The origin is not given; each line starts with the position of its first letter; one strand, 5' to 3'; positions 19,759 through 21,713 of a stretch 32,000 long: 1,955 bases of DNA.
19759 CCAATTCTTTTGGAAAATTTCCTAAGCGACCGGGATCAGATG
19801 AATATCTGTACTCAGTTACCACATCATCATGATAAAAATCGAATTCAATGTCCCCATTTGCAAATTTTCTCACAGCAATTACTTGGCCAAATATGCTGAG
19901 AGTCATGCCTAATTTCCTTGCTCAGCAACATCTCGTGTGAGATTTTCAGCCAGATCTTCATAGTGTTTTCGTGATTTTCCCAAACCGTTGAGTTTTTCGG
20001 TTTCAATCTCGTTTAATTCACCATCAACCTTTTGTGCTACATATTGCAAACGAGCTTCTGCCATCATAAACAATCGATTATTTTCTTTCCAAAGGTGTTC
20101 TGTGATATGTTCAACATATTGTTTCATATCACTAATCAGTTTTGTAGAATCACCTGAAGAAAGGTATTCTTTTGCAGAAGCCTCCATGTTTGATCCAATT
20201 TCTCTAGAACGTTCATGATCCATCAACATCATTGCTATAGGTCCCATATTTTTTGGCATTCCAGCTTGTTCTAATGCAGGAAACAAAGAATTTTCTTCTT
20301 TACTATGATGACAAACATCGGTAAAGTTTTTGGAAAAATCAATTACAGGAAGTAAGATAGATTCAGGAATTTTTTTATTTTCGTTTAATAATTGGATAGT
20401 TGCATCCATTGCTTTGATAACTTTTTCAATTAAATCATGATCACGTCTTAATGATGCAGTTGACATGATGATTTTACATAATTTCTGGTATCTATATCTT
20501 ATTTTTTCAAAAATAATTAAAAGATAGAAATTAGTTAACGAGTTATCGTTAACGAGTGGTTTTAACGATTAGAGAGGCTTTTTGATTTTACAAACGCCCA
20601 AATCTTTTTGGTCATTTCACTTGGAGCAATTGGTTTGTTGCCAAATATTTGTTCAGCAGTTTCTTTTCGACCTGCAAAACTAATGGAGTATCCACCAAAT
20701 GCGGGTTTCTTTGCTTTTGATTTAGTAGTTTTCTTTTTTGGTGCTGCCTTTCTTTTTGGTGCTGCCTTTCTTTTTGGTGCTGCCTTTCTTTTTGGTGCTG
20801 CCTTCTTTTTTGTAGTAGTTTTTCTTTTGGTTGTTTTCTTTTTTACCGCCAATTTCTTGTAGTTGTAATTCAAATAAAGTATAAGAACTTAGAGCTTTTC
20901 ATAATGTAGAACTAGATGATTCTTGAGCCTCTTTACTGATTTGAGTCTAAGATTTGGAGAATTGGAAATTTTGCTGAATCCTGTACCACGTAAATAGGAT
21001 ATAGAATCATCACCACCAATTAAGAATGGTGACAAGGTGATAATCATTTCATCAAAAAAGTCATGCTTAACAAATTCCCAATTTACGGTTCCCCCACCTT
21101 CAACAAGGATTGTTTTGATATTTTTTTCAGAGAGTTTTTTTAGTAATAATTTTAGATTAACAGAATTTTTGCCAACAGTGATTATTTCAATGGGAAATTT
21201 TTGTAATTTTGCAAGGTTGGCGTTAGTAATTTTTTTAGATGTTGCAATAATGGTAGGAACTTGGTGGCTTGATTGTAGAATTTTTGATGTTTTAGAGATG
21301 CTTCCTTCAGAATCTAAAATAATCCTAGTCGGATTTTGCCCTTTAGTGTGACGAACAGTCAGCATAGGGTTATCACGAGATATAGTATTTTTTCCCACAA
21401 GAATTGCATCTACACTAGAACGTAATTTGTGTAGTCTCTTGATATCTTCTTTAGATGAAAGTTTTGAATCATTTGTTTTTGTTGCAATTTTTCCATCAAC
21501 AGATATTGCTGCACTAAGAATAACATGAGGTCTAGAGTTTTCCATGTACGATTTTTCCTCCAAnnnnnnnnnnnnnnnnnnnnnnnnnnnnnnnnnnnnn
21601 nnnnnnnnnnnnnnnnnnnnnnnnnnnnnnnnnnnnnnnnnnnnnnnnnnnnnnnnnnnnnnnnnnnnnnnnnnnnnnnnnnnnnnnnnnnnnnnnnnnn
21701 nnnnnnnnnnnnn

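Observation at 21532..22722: Deaminase-type amidohydrolase inside the riboflavin operon: candidate for the unassigned archaeal pyrimidine deaminase step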

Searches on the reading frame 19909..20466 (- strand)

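Call 3: search_protein_families(library=pfam, proteins=[window:19909-20466:-], max_evalue=0.01)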
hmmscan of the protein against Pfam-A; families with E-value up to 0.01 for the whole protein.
window:19909-20466:- (185 aa): 1 family
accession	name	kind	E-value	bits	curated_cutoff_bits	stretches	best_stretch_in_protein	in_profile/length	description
PF01814.28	Hemerythrin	-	6.2e-14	53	25.3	1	4-136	4-127/127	Hemerythrin HHE cation binding domain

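Call 4: search_protein_families(library=ncbifam, proteins=[window:19909-20466:-], max_evalue=0.01)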
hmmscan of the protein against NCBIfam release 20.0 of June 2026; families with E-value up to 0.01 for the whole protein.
window:19909-20466:- (185 aa): 3 families
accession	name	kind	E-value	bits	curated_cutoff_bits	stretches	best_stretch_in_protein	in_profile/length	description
NF008221.0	PRK10992.1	equivalog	6.1e-07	29.1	254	1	33-137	111-217/220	iron-sulfur cluster repair protein YtfE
TIGR03652.1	FeS_repair_RIC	equivalog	1.2e-06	28.5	204.7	1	52-134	123-214/216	iron-sulfur cluster repair di-iron protein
NF041614.1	FeSrepair_DnrN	equivalog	0.0003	21.1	300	1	51-134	65-152/157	iron-sulfur cluster repair protein DnrN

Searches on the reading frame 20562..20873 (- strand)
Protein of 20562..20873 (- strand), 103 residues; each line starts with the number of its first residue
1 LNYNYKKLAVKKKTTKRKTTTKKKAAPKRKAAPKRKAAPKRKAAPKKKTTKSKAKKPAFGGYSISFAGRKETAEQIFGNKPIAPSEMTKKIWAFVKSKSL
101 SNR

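Call 3: search_protein_families(library=pfam, proteins=[window:20562-20873:-], max_evalue=0.01)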
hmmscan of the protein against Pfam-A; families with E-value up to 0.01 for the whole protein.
window:20562-20873:- (103 aa): 0 families

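Call 4: search_protein_families(library=ncbifam, proteins=[window:20562-20873:-], max_evalue=0.01)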
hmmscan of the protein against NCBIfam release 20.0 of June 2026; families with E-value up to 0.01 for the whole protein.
window:20562-20873:- (103 aa): 2 families
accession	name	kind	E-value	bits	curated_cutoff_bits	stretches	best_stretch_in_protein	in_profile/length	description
NF004966.0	PRK06319.1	equivalog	3.6e-05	22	868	1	10-101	736-822/862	DNA topoisomerase I/SWI domain fusion protein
NF011313.0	PRK14724.1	equivalog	0.00013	19.9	1088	1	9-101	861-951/988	DNA topoisomerase III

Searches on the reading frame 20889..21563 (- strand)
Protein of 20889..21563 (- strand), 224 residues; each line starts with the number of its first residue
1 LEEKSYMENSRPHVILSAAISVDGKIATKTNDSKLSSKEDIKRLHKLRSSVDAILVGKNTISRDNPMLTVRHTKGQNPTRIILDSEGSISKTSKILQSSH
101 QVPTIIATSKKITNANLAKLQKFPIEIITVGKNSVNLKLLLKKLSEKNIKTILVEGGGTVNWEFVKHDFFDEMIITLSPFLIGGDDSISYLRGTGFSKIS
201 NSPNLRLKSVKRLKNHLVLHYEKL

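Call 3: search_protein_families(library=pfam, proteins=[window:20889-21563:-], max_evalue=0.01)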
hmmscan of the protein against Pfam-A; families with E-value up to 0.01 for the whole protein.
window:20889-21563:- (224 aa): 1 family
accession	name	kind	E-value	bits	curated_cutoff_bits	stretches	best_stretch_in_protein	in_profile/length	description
PF01872.23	RibD_C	-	3.4e-49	167.8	24.1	1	12-219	1-197/197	RibD C-terminal domain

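Call 4: search_protein_families(library=ncbifam, proteins=[window:20889-21563:-], max_evalue=0.01)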
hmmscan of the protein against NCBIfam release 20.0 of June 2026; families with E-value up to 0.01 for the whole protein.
window:20889-21563:- (224 aa): 7 families
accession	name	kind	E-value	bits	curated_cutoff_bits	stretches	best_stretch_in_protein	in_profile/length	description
TIGR00227.1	ribD_Cterm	domain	1.2e-60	204.7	150.15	1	11-221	2-214/216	riboflavin-specific deaminase C-terminal domain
TIGR01508.1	rib_reduct_arch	equivalog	5.7e-58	195.6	186.45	1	12-222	1-209/210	2,5-diamino-6-(ribosylamino)-4(3H)-pyrimidinone 5'-phosphate reductase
TIGR00326.1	eubact_ribD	equivalog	3.7e-38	131.6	156.35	1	6-213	135-336/343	bifunctional diaminohydroxyphosphoribosylaminopyrimidine deaminase/5-amino-6-(5-phosphoribosylamino)uracil reductase RibD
NF008052.0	PRK10786.1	equivalog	4.8e-20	71.6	500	1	7-221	142-364/367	bifunctional diaminohydroxyphosphoribosylaminopyrimidine deaminase/5-amino-6-(5-phosphoribosylamino)uracil reductase RibD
NF010663.0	PRK14059.1-1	equivalog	2e-16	60.1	184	1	12-212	28-239/253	pyrimidine reductase family protein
NF010664.0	PRK14059.1-2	equivalog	3.9e-15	56.2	226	1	19-186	44-222/257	pyrimidine reductase family protein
NF010665.0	PRK14059.1-4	equivalog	9.3e-10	38.2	274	1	21-185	50-225/260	pyrimidine reductase family protein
